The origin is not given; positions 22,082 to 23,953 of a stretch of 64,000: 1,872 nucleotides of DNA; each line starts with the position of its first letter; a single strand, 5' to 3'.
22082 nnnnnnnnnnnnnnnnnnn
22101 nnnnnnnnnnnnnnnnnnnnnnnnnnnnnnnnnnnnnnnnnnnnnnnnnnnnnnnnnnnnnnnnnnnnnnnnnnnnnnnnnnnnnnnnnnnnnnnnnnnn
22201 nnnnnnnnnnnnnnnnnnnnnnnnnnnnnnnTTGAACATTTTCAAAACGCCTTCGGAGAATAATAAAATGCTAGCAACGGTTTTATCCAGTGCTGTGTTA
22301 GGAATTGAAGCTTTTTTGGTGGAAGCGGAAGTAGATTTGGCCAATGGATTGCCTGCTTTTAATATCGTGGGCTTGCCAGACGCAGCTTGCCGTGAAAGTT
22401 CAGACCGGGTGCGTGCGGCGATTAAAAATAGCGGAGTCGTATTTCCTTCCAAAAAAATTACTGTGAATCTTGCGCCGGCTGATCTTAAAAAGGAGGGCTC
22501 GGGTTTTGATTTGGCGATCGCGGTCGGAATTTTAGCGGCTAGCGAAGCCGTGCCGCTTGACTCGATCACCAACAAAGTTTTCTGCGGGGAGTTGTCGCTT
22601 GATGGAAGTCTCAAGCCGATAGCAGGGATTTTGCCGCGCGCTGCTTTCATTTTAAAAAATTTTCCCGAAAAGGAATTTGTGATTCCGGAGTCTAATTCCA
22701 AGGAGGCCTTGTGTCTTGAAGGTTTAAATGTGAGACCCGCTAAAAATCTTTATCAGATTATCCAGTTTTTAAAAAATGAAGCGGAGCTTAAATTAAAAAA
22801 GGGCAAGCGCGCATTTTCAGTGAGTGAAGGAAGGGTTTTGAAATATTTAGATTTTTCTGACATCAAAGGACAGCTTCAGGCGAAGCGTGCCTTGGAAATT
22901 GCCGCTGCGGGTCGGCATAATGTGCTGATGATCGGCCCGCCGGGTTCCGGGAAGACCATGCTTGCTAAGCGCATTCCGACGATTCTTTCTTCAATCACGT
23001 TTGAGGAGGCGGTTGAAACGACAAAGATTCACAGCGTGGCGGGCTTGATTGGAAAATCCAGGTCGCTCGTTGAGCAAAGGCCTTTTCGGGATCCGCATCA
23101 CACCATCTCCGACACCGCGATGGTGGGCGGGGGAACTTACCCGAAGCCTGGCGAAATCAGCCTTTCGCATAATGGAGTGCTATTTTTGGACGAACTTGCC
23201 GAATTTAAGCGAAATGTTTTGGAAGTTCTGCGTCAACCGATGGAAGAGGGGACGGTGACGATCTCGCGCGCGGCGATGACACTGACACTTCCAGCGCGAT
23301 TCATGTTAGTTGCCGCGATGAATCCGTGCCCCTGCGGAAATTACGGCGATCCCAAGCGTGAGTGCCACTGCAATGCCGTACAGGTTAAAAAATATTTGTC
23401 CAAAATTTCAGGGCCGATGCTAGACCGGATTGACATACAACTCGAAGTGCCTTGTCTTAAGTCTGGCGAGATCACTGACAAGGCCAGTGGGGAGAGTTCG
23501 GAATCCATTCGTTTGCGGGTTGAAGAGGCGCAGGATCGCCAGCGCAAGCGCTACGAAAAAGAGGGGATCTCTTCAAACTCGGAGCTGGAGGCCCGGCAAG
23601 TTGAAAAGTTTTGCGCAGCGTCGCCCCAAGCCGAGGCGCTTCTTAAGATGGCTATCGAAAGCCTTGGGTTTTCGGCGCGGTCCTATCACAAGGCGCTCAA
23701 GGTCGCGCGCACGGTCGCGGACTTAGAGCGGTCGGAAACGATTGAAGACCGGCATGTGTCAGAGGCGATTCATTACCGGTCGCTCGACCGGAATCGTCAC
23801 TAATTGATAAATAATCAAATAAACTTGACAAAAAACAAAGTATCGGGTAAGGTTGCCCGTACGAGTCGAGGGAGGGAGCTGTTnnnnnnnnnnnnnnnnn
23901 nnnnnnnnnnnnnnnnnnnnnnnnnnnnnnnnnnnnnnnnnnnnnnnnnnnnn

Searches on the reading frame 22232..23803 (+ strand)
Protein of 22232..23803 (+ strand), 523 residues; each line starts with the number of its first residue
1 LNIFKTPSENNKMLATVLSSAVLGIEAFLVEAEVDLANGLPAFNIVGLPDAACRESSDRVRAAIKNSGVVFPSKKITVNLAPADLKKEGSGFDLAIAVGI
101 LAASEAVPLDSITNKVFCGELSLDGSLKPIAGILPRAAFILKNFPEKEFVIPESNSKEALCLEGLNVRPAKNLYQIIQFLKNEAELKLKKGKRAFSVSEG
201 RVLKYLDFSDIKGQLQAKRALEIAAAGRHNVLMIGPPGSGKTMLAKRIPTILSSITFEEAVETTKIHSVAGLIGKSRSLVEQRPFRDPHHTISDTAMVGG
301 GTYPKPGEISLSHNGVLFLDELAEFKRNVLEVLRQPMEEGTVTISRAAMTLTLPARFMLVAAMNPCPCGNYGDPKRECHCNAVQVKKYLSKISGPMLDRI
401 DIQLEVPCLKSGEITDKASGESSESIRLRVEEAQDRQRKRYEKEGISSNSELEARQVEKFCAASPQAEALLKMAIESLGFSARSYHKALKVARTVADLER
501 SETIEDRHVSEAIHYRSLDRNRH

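Call 43: search_protein_families(library=phrogs, proteins=[window:22232-23803:+], max_evalue=0.00001)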
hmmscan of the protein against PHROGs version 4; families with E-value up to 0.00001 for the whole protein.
window:22232-23803:+ (523 aa): 3 families
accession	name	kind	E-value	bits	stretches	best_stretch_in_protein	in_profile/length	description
phrog_10371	-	DNA, RNA and nucleotide metabolism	1.6e-13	50.7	1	227-366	325-443/683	DNA helicase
phrog_16448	-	other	4.2e-08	32.9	1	212-426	433-608/680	ATPase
phrog_7998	-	unknown function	1.2e-07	32.2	1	218-326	30-131/339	-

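Call 45: search_protein_families(library=pfam, proteins=[window:22232-23803:+], max_evalue=0.00001)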
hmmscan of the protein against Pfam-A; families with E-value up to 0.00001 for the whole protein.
window:22232-23803:+ (523 aa): 8 families
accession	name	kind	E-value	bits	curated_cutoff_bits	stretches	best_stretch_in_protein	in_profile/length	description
PF01078.27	Mg_chelatase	-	1e-96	322.8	20.3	1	207-412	1-205/207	Magnesium chelatase, subunit ChlI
PF13541.12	ChlI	-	2.7e-43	147.1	27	1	33-155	2-121/121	Subunit ChlI of Mg-chelatase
PF13335.12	Mg_chelatase_C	-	1.3e-30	106.3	26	1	420-516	1-94/94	Magnesium chelatase, subunit ChlI C-terminal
PF00493.29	MCM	-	9.8e-14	51.4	23.3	1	222-376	51-182/224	MCM P-loop domain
PF07728.20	AAA_5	-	1.4e-10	41.8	22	1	230-367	1-125/139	AAA domain (dynein-related subfamily)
PF05496.18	RuvB_N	-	3.5e-06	27.3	27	0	209-250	7-55/159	Holliday junction DNA helicase RuvB P-loop domain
PF00158.32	Sigma54_activat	-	4e-06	27.1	20.2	0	217-363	11-141/168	Sigma-54 interaction domain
PF07724.20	AAA_2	-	8e-06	26.4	27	0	230-281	5-60/166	AAA domain (Cdc48 subfamily)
